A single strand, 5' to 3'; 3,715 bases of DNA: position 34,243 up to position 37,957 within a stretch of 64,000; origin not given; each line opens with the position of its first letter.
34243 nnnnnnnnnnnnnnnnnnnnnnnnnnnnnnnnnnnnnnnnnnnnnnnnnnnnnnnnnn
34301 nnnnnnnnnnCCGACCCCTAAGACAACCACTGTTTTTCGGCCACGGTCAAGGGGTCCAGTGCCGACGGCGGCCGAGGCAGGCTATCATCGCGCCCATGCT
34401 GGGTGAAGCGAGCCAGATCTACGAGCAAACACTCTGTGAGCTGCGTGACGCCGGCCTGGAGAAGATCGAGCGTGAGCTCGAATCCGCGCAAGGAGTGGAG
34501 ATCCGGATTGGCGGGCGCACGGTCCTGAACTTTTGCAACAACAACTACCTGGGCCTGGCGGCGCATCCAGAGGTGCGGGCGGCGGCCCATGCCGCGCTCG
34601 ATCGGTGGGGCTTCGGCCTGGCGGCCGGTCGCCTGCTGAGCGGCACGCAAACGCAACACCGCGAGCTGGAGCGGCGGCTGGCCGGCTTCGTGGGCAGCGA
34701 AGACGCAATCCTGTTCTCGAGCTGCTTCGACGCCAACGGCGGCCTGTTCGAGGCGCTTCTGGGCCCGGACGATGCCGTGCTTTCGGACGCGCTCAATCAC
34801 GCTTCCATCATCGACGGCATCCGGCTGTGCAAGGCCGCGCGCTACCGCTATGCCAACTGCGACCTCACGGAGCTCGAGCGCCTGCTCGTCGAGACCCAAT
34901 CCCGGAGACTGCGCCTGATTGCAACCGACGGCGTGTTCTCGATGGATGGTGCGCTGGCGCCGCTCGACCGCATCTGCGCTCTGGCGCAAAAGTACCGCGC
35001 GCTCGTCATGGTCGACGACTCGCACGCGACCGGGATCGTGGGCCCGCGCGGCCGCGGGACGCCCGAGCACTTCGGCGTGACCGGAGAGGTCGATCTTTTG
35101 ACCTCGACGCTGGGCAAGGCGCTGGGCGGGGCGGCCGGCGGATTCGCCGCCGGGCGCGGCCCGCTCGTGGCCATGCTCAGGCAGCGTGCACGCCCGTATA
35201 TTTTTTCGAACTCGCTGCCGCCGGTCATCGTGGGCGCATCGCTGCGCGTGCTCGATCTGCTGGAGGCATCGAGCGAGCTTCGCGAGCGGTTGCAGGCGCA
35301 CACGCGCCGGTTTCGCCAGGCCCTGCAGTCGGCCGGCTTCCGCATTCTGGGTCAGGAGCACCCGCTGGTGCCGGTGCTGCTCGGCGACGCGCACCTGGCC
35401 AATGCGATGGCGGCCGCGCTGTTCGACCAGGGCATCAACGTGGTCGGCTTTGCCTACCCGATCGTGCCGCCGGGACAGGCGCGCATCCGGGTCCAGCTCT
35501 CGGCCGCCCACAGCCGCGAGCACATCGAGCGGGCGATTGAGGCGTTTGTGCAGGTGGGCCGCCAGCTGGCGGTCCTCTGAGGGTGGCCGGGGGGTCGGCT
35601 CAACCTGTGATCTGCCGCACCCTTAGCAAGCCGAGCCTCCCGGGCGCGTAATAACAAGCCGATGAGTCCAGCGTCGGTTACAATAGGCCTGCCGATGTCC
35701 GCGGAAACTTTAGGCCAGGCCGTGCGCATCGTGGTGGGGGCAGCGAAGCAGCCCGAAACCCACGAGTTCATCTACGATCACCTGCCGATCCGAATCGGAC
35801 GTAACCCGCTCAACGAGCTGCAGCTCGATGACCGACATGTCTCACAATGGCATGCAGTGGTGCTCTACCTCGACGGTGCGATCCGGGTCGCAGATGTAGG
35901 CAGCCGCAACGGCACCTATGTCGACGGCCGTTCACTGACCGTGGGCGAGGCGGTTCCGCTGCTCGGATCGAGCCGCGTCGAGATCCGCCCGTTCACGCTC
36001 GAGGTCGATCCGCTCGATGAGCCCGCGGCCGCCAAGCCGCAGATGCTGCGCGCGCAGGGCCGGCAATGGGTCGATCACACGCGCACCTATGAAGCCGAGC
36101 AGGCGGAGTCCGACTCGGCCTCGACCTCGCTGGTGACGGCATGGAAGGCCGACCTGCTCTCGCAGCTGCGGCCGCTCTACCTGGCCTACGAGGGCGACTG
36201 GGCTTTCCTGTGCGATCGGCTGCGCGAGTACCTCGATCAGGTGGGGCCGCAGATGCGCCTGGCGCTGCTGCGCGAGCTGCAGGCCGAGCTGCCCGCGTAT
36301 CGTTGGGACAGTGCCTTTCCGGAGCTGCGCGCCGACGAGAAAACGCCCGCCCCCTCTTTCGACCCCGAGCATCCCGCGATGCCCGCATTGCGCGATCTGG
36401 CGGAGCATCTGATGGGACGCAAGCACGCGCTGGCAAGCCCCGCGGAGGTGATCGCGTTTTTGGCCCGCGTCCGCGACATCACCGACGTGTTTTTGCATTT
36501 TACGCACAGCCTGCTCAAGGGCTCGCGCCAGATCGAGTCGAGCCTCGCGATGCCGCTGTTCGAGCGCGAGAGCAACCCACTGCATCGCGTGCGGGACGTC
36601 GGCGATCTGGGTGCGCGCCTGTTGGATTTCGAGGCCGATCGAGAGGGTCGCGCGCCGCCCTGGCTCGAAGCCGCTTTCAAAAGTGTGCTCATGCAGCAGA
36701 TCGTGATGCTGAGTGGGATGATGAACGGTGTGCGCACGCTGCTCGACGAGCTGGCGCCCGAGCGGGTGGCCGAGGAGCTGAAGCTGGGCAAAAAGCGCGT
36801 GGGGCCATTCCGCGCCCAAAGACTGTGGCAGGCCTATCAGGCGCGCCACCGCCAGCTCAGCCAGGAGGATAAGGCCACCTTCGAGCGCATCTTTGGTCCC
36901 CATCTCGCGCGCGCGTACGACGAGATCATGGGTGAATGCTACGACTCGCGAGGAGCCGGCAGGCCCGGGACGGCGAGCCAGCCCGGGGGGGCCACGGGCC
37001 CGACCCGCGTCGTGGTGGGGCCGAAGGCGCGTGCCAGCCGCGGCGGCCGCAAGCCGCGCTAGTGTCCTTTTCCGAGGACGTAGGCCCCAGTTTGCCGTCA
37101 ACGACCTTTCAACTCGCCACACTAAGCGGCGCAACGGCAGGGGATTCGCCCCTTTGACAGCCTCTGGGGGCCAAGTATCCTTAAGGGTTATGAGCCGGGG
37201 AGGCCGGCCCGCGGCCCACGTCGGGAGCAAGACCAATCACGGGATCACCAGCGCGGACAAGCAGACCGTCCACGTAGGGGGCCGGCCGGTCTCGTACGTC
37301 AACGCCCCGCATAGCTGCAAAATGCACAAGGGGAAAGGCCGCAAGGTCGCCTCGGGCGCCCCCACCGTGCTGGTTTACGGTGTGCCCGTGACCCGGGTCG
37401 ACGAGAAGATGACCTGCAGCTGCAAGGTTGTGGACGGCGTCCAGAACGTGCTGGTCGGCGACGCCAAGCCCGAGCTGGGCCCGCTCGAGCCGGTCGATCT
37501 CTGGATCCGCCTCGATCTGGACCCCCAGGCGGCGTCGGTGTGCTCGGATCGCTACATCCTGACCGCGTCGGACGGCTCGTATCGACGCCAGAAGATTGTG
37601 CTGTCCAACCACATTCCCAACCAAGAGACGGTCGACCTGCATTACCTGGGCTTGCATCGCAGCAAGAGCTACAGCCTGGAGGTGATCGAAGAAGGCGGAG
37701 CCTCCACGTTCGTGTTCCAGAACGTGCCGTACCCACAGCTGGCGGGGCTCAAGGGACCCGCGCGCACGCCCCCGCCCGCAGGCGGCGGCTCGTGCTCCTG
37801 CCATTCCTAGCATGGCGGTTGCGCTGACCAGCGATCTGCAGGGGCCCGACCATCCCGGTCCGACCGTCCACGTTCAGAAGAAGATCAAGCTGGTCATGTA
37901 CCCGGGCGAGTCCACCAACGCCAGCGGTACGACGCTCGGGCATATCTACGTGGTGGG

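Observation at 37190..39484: PAAR / L,D-transpeptidase-fold effector / periplasmic immunity cassette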

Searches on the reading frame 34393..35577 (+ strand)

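Call 5: search_protein_families(library=pfam, proteins=[window:34393-35577:+], max_evalue=0.1)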
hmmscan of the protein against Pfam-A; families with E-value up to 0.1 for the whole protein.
window:34393-35577:+ (395 aa): 4 families
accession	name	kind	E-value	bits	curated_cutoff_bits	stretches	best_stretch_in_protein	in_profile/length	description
PF00155.27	Aminotran_1_2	-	6.2e-65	220.2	19.7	1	43-385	2-361/361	Aminotransferase class I and II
PF01041.23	DegT_DnrJ_EryC1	-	0.0018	18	19.8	1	88-214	25-151/360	DegT/DnrJ/EryC1/StrS aminotransferase family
PF00266.25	Aminotran_5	-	0.0078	15.7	21.5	1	90-212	46-179/371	Aminotransferase class-V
PF00464.25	SHMT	-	0.075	12.1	27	0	156-252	153-242/399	Serine hydroxymethyltransferase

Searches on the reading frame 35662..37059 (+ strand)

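Call 5: search_protein_families(library=pfam, proteins=[window:35662-37059:+], max_evalue=0.1)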
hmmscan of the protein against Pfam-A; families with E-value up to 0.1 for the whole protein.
window:35662-37059:+ (466 aa): 4 families
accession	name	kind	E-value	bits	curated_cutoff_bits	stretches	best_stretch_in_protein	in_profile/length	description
PF20232.3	T6SS_FHA_C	-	1.2e-15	58.3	23.7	1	301-421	56-179/180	C-terminal domain of Type VI secretion system FHA protein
PF00498.31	FHA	-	9.2e-12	45.7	20.7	1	43-102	1-60/67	FHA domain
PF16697.10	Yop-YscD_cpl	-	5.3e-07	30.3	33.2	1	42-95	18-70/94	Inner membrane component of T3SS, cytoplasmic domain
PF18221.6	MU2_FHA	-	0.044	14.3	29.2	1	44-89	19-63/94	Mutator 2 Fork head associated domain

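Call 6: search_protein_families(library=ncbifam, proteins=[window:35662-37059:+], max_evalue=0.1)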
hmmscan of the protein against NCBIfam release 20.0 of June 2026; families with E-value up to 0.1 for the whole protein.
window:35662-37059:+ (466 aa): 6 families
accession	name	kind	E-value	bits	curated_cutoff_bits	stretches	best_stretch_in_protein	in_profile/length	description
TIGR03354.1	VI_FHA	hypoth_equivalog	3.3e-23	83.2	120.25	1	43-421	26-417/420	type VI secretion system-associated FHA domain protein TagH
NF049868.1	FhaB_Rv0019c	equivalog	3.8e-11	43.3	125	1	39-100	84-145/158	FHA domain-containing protein FhaB/FipA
NF033760.1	gliding_GltG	equivalog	2.4e-08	33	650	1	43-134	26-115/650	adventurous gliding motility protein GltG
NF041660.2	oxygluDhInhib_OdhI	equivalog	1.2e-07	31.6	200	1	34-89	49-104/130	oxoglutarate dehydrogenase inhibitor Odhl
NF052573.1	HisKinEspAMyxo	equivalog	1.5e-05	23.3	1400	1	35-96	40-102/755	serine histidine kinase EspA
NF052403.1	ESX1TransRegEspM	equivalog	6.8e-05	21.9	550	1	30-91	18-78/367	ESX-1 type VII secretion system transcriptional regulator EspM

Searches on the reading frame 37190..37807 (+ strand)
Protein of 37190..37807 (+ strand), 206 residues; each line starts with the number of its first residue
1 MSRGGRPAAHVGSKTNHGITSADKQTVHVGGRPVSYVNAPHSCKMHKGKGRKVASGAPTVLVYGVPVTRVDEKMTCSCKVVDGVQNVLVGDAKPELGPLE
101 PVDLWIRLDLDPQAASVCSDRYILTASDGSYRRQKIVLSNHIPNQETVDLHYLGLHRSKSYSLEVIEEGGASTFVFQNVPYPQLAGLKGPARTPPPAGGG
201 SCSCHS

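Call 5: search_protein_families(library=pfam, proteins=[window:37190-37807:+], max_evalue=0.1)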
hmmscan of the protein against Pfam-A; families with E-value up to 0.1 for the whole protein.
window:37190-37807:+ (206 aa): 1 family
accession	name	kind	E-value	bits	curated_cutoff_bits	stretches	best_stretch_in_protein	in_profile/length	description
PF05488.18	PAAR_motif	-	2.3e-12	47.4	27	1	24-81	15-69/70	PAAR motif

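Call 6: search_protein_families(library=ncbifam, proteins=[window:37190-37807:+], max_evalue=0.1)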
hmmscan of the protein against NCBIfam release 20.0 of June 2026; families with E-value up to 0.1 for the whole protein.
window:37190-37807:+ (206 aa): 1 family
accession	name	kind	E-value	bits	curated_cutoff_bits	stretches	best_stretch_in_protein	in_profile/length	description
NF033420.0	T6SS_PAAR_dom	equivalog_domain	8.7e-07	29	124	1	23-90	25-94/94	type VI secretion system PAAR protein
